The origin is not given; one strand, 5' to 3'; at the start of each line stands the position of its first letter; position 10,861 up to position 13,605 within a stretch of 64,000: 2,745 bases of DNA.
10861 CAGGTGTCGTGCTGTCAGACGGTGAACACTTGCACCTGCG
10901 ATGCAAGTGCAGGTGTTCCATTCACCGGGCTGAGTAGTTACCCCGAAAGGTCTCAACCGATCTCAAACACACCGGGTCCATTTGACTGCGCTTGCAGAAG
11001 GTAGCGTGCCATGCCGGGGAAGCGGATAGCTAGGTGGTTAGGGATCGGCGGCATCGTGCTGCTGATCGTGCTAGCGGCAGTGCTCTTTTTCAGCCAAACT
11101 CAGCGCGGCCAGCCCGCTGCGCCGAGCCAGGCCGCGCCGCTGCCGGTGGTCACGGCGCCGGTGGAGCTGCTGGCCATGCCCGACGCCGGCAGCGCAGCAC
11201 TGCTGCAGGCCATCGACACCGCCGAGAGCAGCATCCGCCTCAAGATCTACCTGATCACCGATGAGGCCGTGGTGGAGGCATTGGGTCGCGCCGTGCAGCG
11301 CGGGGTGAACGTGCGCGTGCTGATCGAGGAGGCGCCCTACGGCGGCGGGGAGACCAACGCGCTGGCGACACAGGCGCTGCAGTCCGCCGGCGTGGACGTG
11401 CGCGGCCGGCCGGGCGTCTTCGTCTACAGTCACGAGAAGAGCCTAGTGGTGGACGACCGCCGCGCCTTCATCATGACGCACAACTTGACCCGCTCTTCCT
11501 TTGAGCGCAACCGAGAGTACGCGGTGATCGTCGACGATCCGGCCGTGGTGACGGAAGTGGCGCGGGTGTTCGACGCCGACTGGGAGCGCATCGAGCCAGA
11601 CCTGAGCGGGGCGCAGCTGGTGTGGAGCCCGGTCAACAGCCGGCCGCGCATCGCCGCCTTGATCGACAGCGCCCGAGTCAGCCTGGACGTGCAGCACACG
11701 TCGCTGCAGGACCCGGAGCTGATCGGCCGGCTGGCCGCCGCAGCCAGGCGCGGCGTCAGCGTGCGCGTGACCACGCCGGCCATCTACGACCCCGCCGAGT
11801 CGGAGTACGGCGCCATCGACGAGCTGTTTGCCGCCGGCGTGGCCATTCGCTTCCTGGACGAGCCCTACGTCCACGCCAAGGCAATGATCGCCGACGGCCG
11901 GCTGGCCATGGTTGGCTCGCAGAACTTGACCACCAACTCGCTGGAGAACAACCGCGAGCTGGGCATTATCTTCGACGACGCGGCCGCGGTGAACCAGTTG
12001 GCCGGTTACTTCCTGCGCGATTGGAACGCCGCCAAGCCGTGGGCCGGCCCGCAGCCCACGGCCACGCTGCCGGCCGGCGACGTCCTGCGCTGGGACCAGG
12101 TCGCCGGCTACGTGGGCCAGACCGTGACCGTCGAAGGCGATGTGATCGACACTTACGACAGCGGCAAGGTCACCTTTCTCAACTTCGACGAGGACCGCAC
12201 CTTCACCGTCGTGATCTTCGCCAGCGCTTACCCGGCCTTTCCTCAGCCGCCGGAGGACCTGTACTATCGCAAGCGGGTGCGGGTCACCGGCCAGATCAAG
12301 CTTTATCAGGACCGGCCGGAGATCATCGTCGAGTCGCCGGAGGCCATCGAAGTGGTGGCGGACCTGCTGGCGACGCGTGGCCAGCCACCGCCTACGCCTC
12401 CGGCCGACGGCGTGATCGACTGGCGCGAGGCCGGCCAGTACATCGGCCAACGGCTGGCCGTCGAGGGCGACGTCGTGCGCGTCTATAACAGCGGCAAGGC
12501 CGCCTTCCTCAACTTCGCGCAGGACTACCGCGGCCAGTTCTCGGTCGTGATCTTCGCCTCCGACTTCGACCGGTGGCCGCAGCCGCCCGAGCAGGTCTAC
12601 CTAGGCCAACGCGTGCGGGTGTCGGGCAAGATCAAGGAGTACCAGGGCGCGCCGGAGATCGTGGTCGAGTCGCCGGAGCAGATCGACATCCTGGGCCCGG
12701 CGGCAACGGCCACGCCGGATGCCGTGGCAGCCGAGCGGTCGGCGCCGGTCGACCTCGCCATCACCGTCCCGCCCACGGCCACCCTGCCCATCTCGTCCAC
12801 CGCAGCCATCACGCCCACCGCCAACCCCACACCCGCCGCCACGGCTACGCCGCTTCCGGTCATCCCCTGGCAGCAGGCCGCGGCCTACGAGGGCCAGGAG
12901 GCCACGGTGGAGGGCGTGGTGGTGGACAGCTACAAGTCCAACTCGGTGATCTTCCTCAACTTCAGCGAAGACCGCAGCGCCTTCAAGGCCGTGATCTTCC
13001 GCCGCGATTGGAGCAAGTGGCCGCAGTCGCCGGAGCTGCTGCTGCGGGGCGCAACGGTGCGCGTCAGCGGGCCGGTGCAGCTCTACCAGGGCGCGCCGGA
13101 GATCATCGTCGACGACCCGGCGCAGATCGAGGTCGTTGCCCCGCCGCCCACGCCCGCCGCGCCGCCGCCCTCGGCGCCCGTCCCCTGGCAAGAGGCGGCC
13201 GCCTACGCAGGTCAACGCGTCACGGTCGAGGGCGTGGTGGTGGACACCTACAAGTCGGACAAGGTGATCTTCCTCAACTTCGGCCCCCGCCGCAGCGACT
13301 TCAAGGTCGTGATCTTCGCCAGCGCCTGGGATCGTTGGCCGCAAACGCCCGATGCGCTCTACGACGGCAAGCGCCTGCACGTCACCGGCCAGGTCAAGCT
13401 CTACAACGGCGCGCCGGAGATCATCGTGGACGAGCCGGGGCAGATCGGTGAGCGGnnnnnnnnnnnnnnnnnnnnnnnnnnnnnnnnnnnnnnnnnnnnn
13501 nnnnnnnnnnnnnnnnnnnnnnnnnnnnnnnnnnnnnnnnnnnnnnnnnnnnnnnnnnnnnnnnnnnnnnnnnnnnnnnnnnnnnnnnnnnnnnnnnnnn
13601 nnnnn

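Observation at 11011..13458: Membrane-anchored 2xHKD phospholipase-D-family protein fused to four tandem OB-fold repeats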

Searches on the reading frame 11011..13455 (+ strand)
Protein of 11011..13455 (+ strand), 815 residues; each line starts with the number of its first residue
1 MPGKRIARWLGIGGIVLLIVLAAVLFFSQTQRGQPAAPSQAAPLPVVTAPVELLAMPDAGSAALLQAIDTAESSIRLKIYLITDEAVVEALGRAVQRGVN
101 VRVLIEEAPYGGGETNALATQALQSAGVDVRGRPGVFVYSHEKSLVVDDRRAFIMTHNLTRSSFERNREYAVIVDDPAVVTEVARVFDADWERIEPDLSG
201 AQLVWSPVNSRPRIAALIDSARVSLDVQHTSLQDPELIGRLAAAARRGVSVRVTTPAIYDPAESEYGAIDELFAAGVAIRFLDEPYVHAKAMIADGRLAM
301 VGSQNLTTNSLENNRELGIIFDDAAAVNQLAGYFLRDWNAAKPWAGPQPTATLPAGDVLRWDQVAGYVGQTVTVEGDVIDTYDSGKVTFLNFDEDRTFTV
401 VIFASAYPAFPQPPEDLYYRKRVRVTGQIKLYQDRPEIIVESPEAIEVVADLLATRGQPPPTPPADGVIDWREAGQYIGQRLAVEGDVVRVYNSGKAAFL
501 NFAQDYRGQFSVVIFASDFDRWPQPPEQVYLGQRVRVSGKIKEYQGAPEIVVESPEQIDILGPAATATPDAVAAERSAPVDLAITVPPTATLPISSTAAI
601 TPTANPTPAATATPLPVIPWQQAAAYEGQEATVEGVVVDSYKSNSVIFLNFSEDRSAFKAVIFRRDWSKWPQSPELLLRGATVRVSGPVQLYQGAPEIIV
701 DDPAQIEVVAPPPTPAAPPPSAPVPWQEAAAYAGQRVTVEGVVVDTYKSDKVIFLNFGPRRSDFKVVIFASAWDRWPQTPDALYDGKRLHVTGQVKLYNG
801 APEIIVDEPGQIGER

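Call 3: search_protein_families(library=pfam, proteins=[window:11011-13455:+], max_evalue=1)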
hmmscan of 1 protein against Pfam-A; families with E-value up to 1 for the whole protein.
window:11011-13455:+ (815 aa): 15 families
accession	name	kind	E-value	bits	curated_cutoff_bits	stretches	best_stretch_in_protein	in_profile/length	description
PF13091.12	PLDc_2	-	9.5e-52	174.8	27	2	215-338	2-132/132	PLD-like domain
PF01336.31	tRNA_anti-codon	-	3.4e-31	107.4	27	4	484-554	3-71/75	OB-fold nucleic acid binding domain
PF13742.12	tRNA_anti_2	-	7.1e-18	65.1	27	4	630-694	21-83/95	OB-fold nucleic acid binding domain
PF11495.14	Regulator_TrmB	-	1.1e-14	54.7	22.2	2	209-342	10-133/233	Archaeal transcriptional regulator TrmB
PF00614.28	PLDc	-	3.7e-10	39.8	21.9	2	141-162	6-27/28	Phospholipase D Active site motif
PF12869.13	tRNA_anti-like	-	3.8e-10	39.9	23.5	2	624-693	66-136/146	tRNA_anti-like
PF13090.12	PP_kinase_C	-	4.4e-06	26.7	25.8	2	70-189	26-141/172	Polyphosphate kinase C-terminal domain 2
PF24217.1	DUF7436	-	6e-06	26.7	34.2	1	68-195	24-151/153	Family of unknown function (DUF7436)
PF19135.5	DUF5818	-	1.6e-05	24.8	27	0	729-745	29-45/57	Protein of unknown function (DUF5818)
PF17941.7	PP_kinase_C_1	-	0.00028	20.9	25.7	1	67-187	31-158/167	Polyphosphate kinase C-terminal domain 1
PF09565.16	RE_NgoFVII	-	0.016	15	23.8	1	298-334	108-145/162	NgoFVII restriction endonuclease N-terminal PLD domain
PF14485.11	DUF4431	-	0.018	15.3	24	0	529-541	16-28/48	Domain of unknown function (DUF4431)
PF24402.1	iHKD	-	0.02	15.4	27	0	241-263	9-31/111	Inactive HKD-Rease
PF13567.11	DUF4131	-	0.049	13.8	31.6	0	522-546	110-135/165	Domain of unknown function (DUF4131)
PF19923.4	DUF6386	-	0.085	12.9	25.9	0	374-404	35-65/145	Family of unknown function (DUF6386)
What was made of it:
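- On PLD (HKD) superfamily: PLDc_2 twice, 174.8 bits against cut-off 27 (call 3).
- On OB fold, tRNA_anti-codon type (PF01336): 107.4 bits against cut-off 27, four stretches (call 3).
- On BOF (YgiW-type bacterial OB fold): No BOF hit in Pfam at E<=1 (call 3).
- Checked: PLD domains: Pfam PLDc_2 twice, E 9.5e-52, 174.8 bits against a cut-off of 27 (call 3). OB repeats: Pfam tRNA_anti-codon (PF01336) four times, E 3.4e-31, 107 bits against a cut-off of 27 (call 3).
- No PPK N-terminal or head domains are present (call 3).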

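Call 4: search_protein_families(library=ncbifam, proteins=[window:11011-13455:+], max_evalue=1)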
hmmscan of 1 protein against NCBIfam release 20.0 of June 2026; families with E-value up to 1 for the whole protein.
window:11011-13455:+ (815 aa): 27 families (the best 25 are shown)
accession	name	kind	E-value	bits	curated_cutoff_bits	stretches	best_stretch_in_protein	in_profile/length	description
NF038319.1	DISARM_DrmC_I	equivalog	5.6e-29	101.3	133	2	35-188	70-232/236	DISARM system phospholipase D-like protein DrmC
TIGR04265.1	bac_cardiolipin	equivalog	2.4e-22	79.6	290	2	62-193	321-453/483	cardiolipin synthase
NF009107.0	PRK12452.1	equivalog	7.5e-17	61.2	787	2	214-339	349-478/509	cardiolipin synthase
NF010490.0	PRK13912.1-1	equivalog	9.2e-17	61.6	211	2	212-333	33-151/159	nuclease NucT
NF010492.0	PRK13912.1-3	equivalog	5.9e-13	48.8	297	2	62-188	37-169/178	nuclease NucT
NF008427.0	PRK11263.1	equivalog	6.2e-13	48.6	281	2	51-185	11-161/409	cardiolipin synthase ClsB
TIGR00237.1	xseA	equivalog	7.5e-11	41.8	180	3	629-695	19-83/389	exodeoxyribonuclease VII large subunit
NF003483.0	PRK05159.1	equivalog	1.8e-09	37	353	1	478-581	16-118/438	aspartate--tRNA(Asn) ligase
NF010491.0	PRK13912.1-2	equivalog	5e-09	36.2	225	2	62-180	39-163/180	nuclease NucT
NF003917.0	PRK05443.1-1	subfamily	1.1e-08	34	470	1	68-288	360-594/689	RNA degradosome polyphosphate kinase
NF003037.0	PRK03932.1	equivalog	1.6e-08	34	414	1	624-697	12-85/451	asparagine--tRNA ligase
NF041068.1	DpdK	equivalog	8.5e-08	31.9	100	2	237-330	67-159/167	phospholipase D-like domain-containing protein DpdK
TIGR03705.1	poly_P_kin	equivalog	1.1e-06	27.5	465.85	1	67-253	353-553/673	polyphosphate kinase 1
NF010493.0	PRK13912.1-4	equivalog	1.3e-06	28.5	351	1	60-188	28-162/171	nuclease NucT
NF003925.0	PRK05443.3-3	equivalog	6.9e-06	24.5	707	1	67-316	368-626/688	RNA degradosome polyphosphate kinase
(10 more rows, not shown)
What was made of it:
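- On PLD nuclease subfamily (Nuc/NucT/Zucchini): NF010490 scores 61.6 bits against cut-off 211 (call 4).
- On Cardiolipin synthase (ClsA/ClsB): TIGR04265 79.6/290, PRK12452 61.2/787, ClsB 48.6/281 (call 4).
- On DISARM DrmC: 101.3 bits against cut-off 133 (call 4).
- Closest known: Nuc. Different: The score is below the NucT equivalog cut-off (call 4).
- The protein falls below every curated NCBIfam cut-off, including NucT (call 4). The cardiolipin synthase model TIGR04265 scores E 2e-22 (call 4). All Cls models score far below their cut-offs: 80/290, 61/787 and 49/281 (call 4). The DrmC score is below its cut-off of 133 (call 4).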

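Call 6: search_solved_structures(query=window:11011-13455:+, max_evalue=0.01, show_alignments=2)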
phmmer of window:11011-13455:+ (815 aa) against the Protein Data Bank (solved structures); distinct sequences matched with E-value up to 0.01: 18.
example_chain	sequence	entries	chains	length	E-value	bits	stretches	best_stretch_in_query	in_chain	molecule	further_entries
7e0m_A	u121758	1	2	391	1.6e-14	56.4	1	217-357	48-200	Phospholipase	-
1byr_A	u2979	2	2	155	4.4e-11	45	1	57-177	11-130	PROTEIN (ENDONUCLEASE)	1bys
9lkx_K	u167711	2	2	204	5e-11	44.8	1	213-343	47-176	Mitochondrial cardiolipin hydrolase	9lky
4ggj_A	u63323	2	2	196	5.6e-10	41.3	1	209-343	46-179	Mitochondrial cardiolipin hydrolase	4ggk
9urj_A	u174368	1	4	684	1.3e-06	30.2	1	68-298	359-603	Polyphosphate kinase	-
1xdo_A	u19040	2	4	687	1.8e-06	29.7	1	68-298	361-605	Polyphosphate kinase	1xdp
9uri_A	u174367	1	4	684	1.8e-06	29.7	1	68-299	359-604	Polyphosphate kinase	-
9uuh_A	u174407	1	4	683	3.1e-06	28.9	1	68-292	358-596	Polyphosphate kinase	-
6ehi_A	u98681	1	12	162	7.7e-05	24.3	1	63-183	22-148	Nuclease NucT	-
30ie_B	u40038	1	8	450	0.0001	23.9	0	238-326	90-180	Virion nicking-joining enzyme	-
4gen_A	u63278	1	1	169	0.0034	18.9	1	62-166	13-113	Mitochondrial cardiolipin hydrolase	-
4h4a_A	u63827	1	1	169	0.0037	18.7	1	62-166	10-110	Mitochondrial cardiolipin hydrolase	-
7v53_A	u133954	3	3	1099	0.0043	18.6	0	283-323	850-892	Phospholipase D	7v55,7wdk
9fhk_B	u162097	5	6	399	0.0055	18.2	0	92-192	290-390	Envelope phospholipase OPG057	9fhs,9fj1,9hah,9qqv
9fj0_A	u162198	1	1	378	0.0069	17.9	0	92-192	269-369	Envelope phospholipase OPG057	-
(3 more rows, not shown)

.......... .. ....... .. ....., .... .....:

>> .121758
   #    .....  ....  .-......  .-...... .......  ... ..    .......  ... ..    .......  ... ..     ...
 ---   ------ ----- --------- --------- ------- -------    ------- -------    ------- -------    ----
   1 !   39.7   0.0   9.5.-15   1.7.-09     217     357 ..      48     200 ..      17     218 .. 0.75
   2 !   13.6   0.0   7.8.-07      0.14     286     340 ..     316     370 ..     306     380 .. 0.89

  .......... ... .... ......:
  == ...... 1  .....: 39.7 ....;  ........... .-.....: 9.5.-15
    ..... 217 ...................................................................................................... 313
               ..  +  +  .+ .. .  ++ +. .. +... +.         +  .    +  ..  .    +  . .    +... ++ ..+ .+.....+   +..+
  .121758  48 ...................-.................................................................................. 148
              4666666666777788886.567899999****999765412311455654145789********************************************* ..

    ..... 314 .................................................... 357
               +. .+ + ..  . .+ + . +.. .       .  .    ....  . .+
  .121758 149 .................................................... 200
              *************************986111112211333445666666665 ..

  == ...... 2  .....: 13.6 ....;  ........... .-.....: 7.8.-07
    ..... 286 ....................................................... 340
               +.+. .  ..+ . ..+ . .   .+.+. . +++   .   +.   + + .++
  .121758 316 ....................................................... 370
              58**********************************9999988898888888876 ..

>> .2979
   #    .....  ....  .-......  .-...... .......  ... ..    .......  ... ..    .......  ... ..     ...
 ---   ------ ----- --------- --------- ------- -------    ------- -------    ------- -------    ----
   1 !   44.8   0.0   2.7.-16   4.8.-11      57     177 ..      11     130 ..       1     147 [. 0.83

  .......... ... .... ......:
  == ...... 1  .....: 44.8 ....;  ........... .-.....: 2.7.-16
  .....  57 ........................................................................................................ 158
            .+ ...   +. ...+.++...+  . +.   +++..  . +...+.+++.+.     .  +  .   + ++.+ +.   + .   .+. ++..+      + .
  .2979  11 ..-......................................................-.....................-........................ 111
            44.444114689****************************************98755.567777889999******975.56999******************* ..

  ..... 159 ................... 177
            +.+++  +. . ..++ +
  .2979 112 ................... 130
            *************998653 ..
